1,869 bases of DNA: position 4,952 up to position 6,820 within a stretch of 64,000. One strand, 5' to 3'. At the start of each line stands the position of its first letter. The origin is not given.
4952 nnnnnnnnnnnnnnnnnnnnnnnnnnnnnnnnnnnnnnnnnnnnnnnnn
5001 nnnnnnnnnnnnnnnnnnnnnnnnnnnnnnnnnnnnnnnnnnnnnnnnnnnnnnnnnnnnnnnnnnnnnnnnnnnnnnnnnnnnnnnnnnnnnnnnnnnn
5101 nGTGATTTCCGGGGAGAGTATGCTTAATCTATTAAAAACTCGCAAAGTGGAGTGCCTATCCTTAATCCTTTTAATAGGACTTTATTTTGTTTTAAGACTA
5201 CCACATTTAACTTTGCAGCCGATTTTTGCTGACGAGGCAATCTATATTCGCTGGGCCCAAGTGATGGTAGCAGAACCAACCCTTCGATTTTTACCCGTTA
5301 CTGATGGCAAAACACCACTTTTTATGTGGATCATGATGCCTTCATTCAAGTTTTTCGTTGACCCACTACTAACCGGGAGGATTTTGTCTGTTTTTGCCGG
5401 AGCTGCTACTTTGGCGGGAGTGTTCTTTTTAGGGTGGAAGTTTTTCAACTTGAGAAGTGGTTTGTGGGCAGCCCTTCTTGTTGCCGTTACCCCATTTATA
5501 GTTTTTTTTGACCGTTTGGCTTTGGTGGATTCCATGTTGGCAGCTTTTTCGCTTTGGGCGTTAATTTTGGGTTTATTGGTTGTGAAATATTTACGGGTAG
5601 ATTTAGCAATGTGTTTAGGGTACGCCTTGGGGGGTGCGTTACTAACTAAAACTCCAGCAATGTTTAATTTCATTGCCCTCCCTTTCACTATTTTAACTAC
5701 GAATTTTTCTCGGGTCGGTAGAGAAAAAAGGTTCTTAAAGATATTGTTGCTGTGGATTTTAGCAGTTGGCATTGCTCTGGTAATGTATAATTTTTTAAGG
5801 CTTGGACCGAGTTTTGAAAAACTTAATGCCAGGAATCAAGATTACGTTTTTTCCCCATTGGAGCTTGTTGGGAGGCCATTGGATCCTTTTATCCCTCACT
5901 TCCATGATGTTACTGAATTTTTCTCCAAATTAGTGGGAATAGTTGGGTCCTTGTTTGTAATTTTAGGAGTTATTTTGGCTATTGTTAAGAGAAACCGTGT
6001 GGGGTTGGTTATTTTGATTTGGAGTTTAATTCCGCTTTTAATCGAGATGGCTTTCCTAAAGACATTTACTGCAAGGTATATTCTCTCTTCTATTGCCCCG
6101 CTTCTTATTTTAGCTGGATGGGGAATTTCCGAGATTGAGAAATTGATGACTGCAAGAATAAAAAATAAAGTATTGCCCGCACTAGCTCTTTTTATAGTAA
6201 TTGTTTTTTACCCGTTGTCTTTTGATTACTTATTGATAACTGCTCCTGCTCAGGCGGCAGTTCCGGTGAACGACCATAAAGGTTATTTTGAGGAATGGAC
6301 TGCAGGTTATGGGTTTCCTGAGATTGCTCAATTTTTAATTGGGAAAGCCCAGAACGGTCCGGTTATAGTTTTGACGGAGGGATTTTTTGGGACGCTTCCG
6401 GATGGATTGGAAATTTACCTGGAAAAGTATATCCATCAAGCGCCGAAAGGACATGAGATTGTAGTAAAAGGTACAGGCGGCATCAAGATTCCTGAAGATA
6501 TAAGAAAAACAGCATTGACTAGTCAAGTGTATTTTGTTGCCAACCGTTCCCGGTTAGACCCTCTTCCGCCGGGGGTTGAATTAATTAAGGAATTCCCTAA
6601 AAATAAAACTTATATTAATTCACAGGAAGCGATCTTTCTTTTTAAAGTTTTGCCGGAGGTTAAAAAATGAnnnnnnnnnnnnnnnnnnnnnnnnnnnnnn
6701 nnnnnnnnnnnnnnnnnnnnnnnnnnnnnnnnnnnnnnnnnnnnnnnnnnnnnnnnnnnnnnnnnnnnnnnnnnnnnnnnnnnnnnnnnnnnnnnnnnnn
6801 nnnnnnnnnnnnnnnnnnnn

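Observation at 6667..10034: Tandem YfhO-like pair plus a third YfhO-family gene (27034..29472) in a lineage not expected to make teichoic acids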

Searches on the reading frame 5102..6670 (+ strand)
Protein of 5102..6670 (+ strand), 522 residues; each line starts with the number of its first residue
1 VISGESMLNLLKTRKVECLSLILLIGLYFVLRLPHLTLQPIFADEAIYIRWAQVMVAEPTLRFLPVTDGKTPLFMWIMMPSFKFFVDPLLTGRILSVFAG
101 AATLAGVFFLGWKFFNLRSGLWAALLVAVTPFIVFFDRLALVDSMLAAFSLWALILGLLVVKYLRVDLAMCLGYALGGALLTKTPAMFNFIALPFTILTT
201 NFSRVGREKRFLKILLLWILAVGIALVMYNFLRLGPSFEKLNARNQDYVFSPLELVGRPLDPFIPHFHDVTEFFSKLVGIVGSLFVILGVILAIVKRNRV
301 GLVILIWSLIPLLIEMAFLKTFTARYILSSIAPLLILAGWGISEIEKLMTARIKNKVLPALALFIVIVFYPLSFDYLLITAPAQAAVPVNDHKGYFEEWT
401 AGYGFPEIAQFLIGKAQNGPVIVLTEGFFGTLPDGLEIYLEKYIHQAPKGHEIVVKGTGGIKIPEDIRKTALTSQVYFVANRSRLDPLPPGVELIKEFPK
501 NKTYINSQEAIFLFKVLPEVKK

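Call 4: search_protein_families(library=pfam, proteins=[window:5102-6670:+], max_evalue=0.01)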
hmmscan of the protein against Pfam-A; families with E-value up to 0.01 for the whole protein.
window:5102-6670:+ (522 aa): 2 families
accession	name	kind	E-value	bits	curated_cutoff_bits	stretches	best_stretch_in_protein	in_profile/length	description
PF13231.12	PMT_2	-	5e-09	37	26.1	1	70-222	2-153/160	Dolichyl-phosphate-mannose-protein mannosyltransferase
PF02366.24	PMT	-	9.5e-05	22.5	22.7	1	69-221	61-220/245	Dolichyl-phosphate-mannose-protein mannosyltransferase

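Call 5: search_protein_families(library=ncbifam, proteins=[window:5102-6670:+], max_evalue=0.01)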
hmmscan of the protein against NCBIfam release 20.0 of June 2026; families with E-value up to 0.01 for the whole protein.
window:5102-6670:+ (522 aa): 1 family
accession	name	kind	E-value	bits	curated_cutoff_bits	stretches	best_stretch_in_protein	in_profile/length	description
TIGR03663.1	TIGR03663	subfamily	2.4e-11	43.3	126.25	1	22-369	7-365/435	flippase activity-associated protein Agl23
